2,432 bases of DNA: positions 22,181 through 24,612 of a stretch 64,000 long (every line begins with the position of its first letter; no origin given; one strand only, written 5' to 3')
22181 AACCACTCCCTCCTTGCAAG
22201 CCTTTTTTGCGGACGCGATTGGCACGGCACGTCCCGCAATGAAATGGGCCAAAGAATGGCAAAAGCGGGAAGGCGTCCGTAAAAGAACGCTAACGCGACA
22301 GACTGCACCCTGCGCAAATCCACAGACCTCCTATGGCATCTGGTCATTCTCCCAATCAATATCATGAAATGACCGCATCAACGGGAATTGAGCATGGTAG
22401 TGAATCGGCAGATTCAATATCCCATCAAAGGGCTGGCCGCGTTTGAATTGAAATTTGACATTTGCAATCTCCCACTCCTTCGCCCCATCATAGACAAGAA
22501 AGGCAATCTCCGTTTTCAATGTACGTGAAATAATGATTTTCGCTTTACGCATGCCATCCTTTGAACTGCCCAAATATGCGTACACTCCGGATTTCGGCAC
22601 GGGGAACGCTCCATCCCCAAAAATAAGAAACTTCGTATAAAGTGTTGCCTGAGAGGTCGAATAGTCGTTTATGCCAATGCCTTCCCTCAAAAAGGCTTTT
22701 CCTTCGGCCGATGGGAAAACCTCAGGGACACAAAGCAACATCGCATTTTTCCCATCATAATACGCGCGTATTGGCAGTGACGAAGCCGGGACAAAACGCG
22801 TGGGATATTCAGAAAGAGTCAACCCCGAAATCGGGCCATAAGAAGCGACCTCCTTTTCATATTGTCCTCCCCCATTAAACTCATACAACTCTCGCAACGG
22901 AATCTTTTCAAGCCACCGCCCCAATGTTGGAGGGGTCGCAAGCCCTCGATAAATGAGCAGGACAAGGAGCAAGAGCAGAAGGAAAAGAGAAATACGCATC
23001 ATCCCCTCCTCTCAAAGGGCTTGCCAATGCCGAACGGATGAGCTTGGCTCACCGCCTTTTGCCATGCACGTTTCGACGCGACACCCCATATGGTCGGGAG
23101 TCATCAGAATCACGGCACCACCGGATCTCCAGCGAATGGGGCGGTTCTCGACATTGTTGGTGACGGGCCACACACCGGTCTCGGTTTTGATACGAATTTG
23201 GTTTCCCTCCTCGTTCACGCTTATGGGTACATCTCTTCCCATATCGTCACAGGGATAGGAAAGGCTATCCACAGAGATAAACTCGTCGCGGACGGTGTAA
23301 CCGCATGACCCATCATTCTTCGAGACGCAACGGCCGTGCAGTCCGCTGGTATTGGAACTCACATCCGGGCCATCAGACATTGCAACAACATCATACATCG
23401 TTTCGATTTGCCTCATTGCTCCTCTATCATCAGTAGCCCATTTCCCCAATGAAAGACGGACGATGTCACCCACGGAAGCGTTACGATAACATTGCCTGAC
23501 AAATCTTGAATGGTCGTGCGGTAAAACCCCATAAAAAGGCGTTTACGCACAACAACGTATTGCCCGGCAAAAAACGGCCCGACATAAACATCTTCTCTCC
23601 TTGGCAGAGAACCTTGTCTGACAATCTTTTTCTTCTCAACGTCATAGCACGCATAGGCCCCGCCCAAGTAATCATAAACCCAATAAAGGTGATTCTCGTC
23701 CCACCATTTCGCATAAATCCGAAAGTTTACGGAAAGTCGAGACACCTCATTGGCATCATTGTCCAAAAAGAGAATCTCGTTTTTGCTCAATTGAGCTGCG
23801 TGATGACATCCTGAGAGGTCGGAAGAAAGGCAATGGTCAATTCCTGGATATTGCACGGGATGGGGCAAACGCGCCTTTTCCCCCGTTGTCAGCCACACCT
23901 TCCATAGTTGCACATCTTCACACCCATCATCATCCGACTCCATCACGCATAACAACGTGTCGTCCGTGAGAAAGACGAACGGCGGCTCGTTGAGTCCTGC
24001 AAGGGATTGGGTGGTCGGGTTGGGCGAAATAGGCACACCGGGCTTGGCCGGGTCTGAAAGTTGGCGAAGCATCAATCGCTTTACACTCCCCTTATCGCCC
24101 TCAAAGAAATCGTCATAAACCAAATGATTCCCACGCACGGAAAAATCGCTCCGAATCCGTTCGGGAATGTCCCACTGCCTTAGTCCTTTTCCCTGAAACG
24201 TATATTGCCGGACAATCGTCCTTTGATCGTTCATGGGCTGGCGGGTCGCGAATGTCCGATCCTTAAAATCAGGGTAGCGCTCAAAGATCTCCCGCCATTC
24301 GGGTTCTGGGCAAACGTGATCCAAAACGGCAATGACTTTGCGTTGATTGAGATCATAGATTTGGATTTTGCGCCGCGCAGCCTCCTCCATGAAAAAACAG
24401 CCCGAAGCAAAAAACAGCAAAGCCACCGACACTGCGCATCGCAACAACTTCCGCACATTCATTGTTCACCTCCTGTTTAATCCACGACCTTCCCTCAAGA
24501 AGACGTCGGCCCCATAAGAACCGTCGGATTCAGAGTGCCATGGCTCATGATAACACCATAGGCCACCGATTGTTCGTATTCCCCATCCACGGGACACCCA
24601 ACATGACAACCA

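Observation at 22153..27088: tRNA-bounded AT-rich island with alternating small conserved proteins and unrelated extracytoplasmic partners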

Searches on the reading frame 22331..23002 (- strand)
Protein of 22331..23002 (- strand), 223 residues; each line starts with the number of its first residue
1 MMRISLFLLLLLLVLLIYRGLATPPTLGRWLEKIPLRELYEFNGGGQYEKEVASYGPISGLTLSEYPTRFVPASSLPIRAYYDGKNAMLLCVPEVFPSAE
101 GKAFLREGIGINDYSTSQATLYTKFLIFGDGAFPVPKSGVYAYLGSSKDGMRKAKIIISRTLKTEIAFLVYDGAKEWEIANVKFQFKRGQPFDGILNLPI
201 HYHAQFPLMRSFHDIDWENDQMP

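Call 4: search_protein_families(library=pfam, proteins=[window:22331-23002:-], max_evalue=1)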
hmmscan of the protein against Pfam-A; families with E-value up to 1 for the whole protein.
window:22331-23002:- (223 aa): 0 families

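Call 5: search_protein_families(library=ncbifam, proteins=[window:22331-23002:-], max_evalue=1)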
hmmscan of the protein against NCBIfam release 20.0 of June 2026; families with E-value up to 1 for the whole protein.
window:22331-23002:- (223 aa): 0 families

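Call 6: search_protein_families(library=padloc, proteins=[window:22331-23002:-], max_evalue=1)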
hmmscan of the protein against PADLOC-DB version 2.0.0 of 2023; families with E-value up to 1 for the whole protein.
window:22331-23002:- (223 aa): 0 families

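Call 42: find_related_loci(query=window:22331-23002:-, collection=metagenome_contigs, flank=8000)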
Query window:22331-23002:- (223 aa) in metagenome_contigs; peptide patterns used: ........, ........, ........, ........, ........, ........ (x = any residue, [..] = any of these).
92 stretches matched a pattern, but none encodes a relative of the query by tblastn (E <= 1e-3).
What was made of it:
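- Tried and rejected: The metagenome scan found nothing (call 42).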

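Call 69: search_protein_representatives(protein=window:22331-23002:-)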
Query: 223 residues. Proteins with E-value up to 0.001 (for the whole library): 3; up to 1e-10: 2; up to 1e-30: 1. The best 3 are listed.
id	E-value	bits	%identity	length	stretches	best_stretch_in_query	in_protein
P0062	1.6e-146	502.3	100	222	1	2-223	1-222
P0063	2.2e-14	70.1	28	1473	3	75-117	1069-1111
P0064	2.5e-04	37.2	42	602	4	64-89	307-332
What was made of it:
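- memb223 has no homolog outside its own lineage, so it is an immunity candidate by position only (calls 42, 69).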

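Call 70: search_protein_families(library=pfam, proteins=[P0063, P0064], max_evalue=0.01)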
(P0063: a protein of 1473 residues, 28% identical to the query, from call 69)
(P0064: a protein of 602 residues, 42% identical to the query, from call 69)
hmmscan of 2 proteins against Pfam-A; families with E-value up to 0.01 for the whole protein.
P0063 (1473 aa): 7 families
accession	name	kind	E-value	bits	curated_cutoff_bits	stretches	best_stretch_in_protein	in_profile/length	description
PF09671.16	Spore_GerQ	-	1.2e-26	92.9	25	0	1029-1049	12-32/76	Spore coat protein (Spore_GerQ)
PF16720.10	Albumin_I_a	-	2e-19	69.7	23.8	0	74-89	15-30/48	Albumin I chain a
PF10276.14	zf-CHCC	-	4.2e-15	55.9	27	0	37-47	16-26/37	Zinc-finger domain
PF20256.3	MoCoBD_2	-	1.4e-08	35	27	0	1375-1415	20-57/283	Molybdopterin cofactor-binding domain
PF01502.23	PRA-CH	-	2.4e-05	24.6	27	0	1454-1472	17-35/74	Phosphoribosyl-AMP cyclohydrolase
PF04973.17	NMN_transporter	-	0.00035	21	27.3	0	996-1041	14-59/175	Nicotinamide mononucleotide transporter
PF05182.18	Fip1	-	0.0059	16.5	22.7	0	1442-1466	6-30/43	Fip1 motif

P0064 (602 aa): 1 family
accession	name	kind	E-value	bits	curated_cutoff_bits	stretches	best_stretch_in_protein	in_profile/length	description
PF09151.16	DUF1936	-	0.00011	22.3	25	0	153-163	20-30/34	Domain of unknown function (DUF1936)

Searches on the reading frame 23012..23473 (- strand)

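Call 4: search_protein_families(library=pfam, proteins=[window:23012-23473:-], max_evalue=1)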
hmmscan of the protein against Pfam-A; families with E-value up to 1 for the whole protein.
window:23012-23473:- (153 aa): 0 families

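Call 5: search_protein_families(library=ncbifam, proteins=[window:23012-23473:-], max_evalue=1)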
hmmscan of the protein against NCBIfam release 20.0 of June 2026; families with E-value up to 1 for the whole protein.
window:23012-23473:- (153 aa): 1 family
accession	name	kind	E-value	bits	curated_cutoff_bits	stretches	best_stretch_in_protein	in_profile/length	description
NF012211.1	tand_rpt_95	domain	0.11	12.4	90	1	41-79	33-72/98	tandem-95 repeat protein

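Call 6: search_protein_families(library=padloc, proteins=[window:23012-23473:-], max_evalue=1)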
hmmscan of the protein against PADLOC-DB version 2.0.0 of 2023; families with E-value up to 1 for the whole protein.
window:23012-23473:- (153 aa): 0 families

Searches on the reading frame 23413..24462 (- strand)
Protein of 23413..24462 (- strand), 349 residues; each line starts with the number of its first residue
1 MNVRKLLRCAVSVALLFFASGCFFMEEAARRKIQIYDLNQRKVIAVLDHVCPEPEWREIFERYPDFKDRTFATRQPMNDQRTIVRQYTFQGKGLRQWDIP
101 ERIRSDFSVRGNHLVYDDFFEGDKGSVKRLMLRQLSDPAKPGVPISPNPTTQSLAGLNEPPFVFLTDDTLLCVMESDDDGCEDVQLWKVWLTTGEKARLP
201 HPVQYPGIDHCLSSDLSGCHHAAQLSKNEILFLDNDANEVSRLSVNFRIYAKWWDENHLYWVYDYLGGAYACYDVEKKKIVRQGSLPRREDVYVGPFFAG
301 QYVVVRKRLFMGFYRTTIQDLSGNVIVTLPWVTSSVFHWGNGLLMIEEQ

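Call 4: search_protein_families(library=pfam, proteins=[window:23413-24462:-], max_evalue=1)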
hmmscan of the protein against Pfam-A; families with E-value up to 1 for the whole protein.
window:23413-24462:- (349 aa): 1 family
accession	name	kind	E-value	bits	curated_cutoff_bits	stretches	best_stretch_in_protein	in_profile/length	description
PF21696.3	TECR_N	-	0.25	11.8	27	1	32-75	2-45/77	TECR, ubiquitin-like domain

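Call 5: search_protein_families(library=ncbifam, proteins=[window:23413-24462:-], max_evalue=1)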
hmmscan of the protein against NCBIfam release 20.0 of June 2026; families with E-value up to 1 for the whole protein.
window:23413-24462:- (349 aa): 0 families

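Call 6: search_protein_families(library=padloc, proteins=[window:23413-24462:-], max_evalue=1)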
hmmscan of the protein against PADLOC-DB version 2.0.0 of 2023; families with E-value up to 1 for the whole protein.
window:23413-24462:- (349 aa): 0 families

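Call 34: find_homologous_proteins(query=window:23413-24462:-, max_evalue=0.001)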
Query window:23413-24462:- (349 aa): 11 proteins with E <= 0.001 among 1303 candidates.
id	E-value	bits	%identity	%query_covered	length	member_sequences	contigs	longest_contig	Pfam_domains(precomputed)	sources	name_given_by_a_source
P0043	9.9e-237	803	97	100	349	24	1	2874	-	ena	-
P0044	4.9e-175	600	76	100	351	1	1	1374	-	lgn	-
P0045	6.1e-146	504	65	95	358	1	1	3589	-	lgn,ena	-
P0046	8.1e-137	474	63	100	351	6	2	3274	-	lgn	-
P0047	2.7e-132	459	62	100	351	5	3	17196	-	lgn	-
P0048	8.8e-119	415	58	95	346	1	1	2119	-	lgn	-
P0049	9.2e-118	411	56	100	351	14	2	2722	-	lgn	-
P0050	1.6e-116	407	55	99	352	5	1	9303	-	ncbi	ncbi:MAG: hypothetical protein RSD41_03660 [Kiritimatiellia bacterium]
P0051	1.2e-87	312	48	96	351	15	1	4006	-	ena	-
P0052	1.0e-79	286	45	98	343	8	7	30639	-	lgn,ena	-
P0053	4.8e-79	284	44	98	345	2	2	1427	-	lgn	-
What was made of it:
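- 23413..24462 (-): lipo349: a β-propeller lipoprotein and a resident of Rhs arrays, so a candidate orphan immunity protein. 11 full-length homologs at 44-97% identity (call 34).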

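Call 35: find_encoding_contigs(protein=P0052, flank=8000, max_places=3)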
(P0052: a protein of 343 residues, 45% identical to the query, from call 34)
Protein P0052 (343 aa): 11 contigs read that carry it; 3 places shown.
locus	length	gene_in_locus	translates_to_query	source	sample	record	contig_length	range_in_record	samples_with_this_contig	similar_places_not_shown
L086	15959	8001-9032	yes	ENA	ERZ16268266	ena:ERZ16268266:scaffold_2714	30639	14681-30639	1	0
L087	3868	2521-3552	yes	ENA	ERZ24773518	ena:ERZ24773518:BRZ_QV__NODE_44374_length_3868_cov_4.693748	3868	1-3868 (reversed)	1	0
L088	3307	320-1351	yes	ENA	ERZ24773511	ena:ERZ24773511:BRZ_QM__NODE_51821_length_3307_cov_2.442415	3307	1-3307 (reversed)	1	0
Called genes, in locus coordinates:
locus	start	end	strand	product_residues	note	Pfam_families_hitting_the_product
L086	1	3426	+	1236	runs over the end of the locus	PF05593:RHS_repeat, PF25023:TEN_YD-shell (weak), PF05593:RHS_repeat (weak), PF25023:TEN_YD-shell, PF03782:AMOP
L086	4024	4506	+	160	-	-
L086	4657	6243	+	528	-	PF05593:RHS_repeat, PF25023:TEN_YD-shell (weak), PF05593:RHS_repeat (weak)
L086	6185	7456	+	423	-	-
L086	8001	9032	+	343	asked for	-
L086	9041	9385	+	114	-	-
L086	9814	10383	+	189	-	-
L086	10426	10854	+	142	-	-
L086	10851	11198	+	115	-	-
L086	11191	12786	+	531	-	PF06037:DUF922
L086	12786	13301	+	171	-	-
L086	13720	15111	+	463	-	-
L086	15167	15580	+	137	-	-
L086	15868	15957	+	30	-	?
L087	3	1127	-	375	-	?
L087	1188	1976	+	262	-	-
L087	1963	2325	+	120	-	-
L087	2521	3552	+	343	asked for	-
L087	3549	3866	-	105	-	?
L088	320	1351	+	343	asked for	-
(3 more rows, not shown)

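Call 36: find_encoding_contigs(protein=P0047, flank=8000, max_places=2)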
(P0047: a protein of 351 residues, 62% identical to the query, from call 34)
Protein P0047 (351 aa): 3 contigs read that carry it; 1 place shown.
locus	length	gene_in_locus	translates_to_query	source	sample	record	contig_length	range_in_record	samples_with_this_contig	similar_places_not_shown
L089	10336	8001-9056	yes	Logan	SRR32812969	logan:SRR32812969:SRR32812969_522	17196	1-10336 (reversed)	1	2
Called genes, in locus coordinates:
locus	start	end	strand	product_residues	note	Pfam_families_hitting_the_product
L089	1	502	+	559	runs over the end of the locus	PF00483:NTP_transferase, PF12804:NTP_transf_3, PF01636:APH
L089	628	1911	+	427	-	PF00493:MCM (faint), PF07724:AAA_2, PF00004:AAA, PF07728:AAA_5 (faint), PF10431:ClpB_D2-small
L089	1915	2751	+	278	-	PF01261:AP_endonuc_2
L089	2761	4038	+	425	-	PF00675:Peptidase_M16, PF05193:Peptidase_M16_C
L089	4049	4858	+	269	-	PF02673:BacA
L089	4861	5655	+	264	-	PF00588:SpoU_methylase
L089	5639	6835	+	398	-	PF01926:MMR_HSR1, PF18128:HydF_dimer, PF18133:HydF_tetramer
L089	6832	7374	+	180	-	-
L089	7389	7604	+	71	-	PF04102:SlyX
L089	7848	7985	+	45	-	-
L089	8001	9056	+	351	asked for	-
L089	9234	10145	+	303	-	-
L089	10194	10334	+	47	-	?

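Call 37: find_encoding_contigs(protein=P0050, flank=8000, max_places=2)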
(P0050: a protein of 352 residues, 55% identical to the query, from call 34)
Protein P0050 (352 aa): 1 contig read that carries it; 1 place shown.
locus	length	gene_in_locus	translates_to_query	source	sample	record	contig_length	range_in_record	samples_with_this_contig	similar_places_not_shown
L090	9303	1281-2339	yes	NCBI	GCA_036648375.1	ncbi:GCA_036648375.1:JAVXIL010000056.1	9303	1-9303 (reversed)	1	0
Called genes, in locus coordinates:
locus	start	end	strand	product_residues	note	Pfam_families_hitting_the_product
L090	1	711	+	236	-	?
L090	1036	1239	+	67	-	-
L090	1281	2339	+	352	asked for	-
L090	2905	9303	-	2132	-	?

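Call 52: search_solved_structures(query=window:23413-24462:-, max_evalue=1)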
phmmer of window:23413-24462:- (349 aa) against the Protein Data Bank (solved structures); distinct sequences matched with E-value up to 1: 3.
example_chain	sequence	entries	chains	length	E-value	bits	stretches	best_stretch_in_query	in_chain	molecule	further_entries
6xyw_Av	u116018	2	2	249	0.18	13.7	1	174-214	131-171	Ribosomal protein L25/Gln-tRNA synthetase, anti-codon-binding domain-containing protein | bL25-2m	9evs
4cmy_V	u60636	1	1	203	0.35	12.8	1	25-107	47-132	FERRITIN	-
4cmy_A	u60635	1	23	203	0.37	12.7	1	25-107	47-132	FERRITIN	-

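Call 54: search_protein_families(library=pfam, proteins=[L087:1377-1976:+, L090:187-711:+, L086:9066-10373:+], max_evalue=0.1)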
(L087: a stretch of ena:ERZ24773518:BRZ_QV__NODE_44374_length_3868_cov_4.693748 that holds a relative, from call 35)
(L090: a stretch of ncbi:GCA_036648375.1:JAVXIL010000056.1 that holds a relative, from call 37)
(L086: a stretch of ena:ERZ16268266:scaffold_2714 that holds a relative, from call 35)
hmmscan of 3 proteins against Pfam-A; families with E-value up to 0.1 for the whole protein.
L087:1377-1976:+ (199 aa): 2 families
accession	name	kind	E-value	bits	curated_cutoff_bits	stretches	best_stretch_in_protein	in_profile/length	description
PF05008.21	V-SNARE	-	0.029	15.3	25.9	1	132-192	12-72/92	Vesicle transport v-SNARE protein N-terminus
PF10828.13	DUF2570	-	0.036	14.5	26.6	1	127-186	30-89/108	Protein of unknown function (DUF2570)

L090:187-711:+ (174 aa): 0 families

L086:9066-10373:+ (435 aa): 1 family
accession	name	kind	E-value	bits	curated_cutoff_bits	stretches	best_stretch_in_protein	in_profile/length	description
PF06951.16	PLA2G12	-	1e-12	48.8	34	1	322-387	76-133/184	Group XII secretory phospholipase A2 precursor (PLA2G12)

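Call 67: predict_structure(alignment_id=A5)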
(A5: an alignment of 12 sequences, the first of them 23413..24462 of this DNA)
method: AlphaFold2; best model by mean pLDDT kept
length: 349 residues; sequences in the alignment: 12
mean_pLDDT: 81.5   pTM: 0.80
mean pLDDT of the five models: 81.5, 81.0, 80.1, 79.9, 79.8
residues with pLDDT >= 90: 126; 70-90: 142; 50-70: 78; < 50: 3
segments of 3 or more residues with pLDDT < 50: none
pLDDT, mean of each block of 10 residues (from residue 1): 58 62 52 84 80 70 90 89 94 94 89 90 76 93 81 66 92 73 82 90 76 90 94 96 94 87 87 94 76 64 75 77 80 76 82
secondary structure, 60 per line:
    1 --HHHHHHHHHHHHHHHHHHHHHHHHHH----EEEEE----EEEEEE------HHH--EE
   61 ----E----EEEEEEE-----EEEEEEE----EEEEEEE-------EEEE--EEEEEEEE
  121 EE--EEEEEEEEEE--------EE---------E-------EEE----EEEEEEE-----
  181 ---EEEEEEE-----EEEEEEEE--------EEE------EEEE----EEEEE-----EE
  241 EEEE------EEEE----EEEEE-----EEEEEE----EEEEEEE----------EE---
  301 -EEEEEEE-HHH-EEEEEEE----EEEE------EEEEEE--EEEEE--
elements in order: H3-28 E33-37 E42-47 E70-76 E82-88 E93-99 E107-110 E113-122 E125-134 E162-164 E169-175 E184-190 E196-203 E212-214 E221-224 E229-233 E239-244 E251-254 E259-263 E269-274 E279-285 E302-308 E314-320 E325-328 E335-340 E343-347

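Call 72: fold_search(model_id=the predicted structure, library=pdb)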
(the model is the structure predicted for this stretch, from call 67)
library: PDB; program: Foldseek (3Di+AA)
matches with E <= 10: 1829; with E <= 0.001: 1409
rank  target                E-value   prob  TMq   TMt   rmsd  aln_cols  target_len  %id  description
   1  7bif_A                1.0e-08  1.00  0.46  0.54   7.0       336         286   11  Crystal structure of v22WRAP-T, a 7-bladed designer protein (released 2021-09-22)
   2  5naf_C                1.5e-08  1.00  0.43  0.44   8.0       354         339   12  Co-crystal structure of an MeCP2 peptide with TBLR1 WD40 domain (released 2017-03-29)
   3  8x8n_B                1.6e-08  1.00  0.44  0.45  10.8       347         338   11  Cryo-EM structure of the octreotide-bound Somatostatin receptor 5-Gi protein complex (released 2024-06-12)
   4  8unz_B                2.4e-08  1.00  0.46  0.47  22.9       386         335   11  CryoEM structure of beta-2-adrenergic receptor in complex with GTP-bound Gs heterotrimer (Class O) (released 2024-03-06)
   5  8z9m_B                2.7e-08  1.00  0.50  0.20   8.2       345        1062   12  Cryo-EM structure of dimeric WDR11-FAM91A1 complex (released 2024-08-14)
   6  8shj_B                3.2e-08  1.00  0.44  0.46   8.2       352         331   12  Crystal structure of the WD-repeat domain of human WDR91 in complex with MR45279 (released 2023-07-05)
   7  3zwl_D                3.2e-08  1.00  0.41  0.41  10.3       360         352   11  Structure of eukaryotic translation initiation factor eIF3i complex with eIF3b C-terminus (655-700) (released 2011-10-05)
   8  8ge4_B                3.3e-08  1.00  0.45  0.46  10.6       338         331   11  CryoEM structure of beta-2-adrenergic receptor in complex with nucleotide-free Gs heterotrimer (#5 of 20) (released 2024-03-06)
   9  3zwl_B                3.7e-08  1.00  0.42  0.43  10.0       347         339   11  Structure of eukaryotic translation initiation factor eIF3i complex with eIF3b C-terminus (655-700) (released 2011-10-05)
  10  6km7_A                4.2e-08  1.00  0.49  0.53   6.6       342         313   13  The structural basis for the internal interaction in RBBP5 (released 2019-10-02)
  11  9dta_A                4.9e-08  1.00  0.44  0.45   8.4       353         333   12  Crystal structure of the WDR domain of WDR91 in complex with DR3448 (released 2024-10-16)
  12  8iq4_B                6.0e-08  1.00  0.45  0.47  10.7       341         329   12  Cryo-EM structure of Carboprost-bound prostaglandin-F2-alpha receptor-miniGq-Nb35 complex (released 2024-01-31)
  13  3ow8_C                8.0e-08  1.00  0.44  0.49   7.0       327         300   12  Crystal Structure of the WD repeat-containing protein 61 (released 2010-09-29)
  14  9l3y_B                8.0e-08  1.00  0.44  0.46  10.6       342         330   12  Cryo-EM structure of the G-protein coupled receptor 1 (GPR1) in complex with chemerin and Gi1 (released 2025-03-12)
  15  8dys                  8.8e-08  1.00  0.44  0.39   8.7       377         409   13  Crystal structure of human Eukaryotic translation initiation factor 2A (eIF2A) (released 2022-08-17)
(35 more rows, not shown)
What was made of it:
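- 23413..24462 (-): AF2 pLDDT 81.5, with WD40-like fold hits (calls 67, 72).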
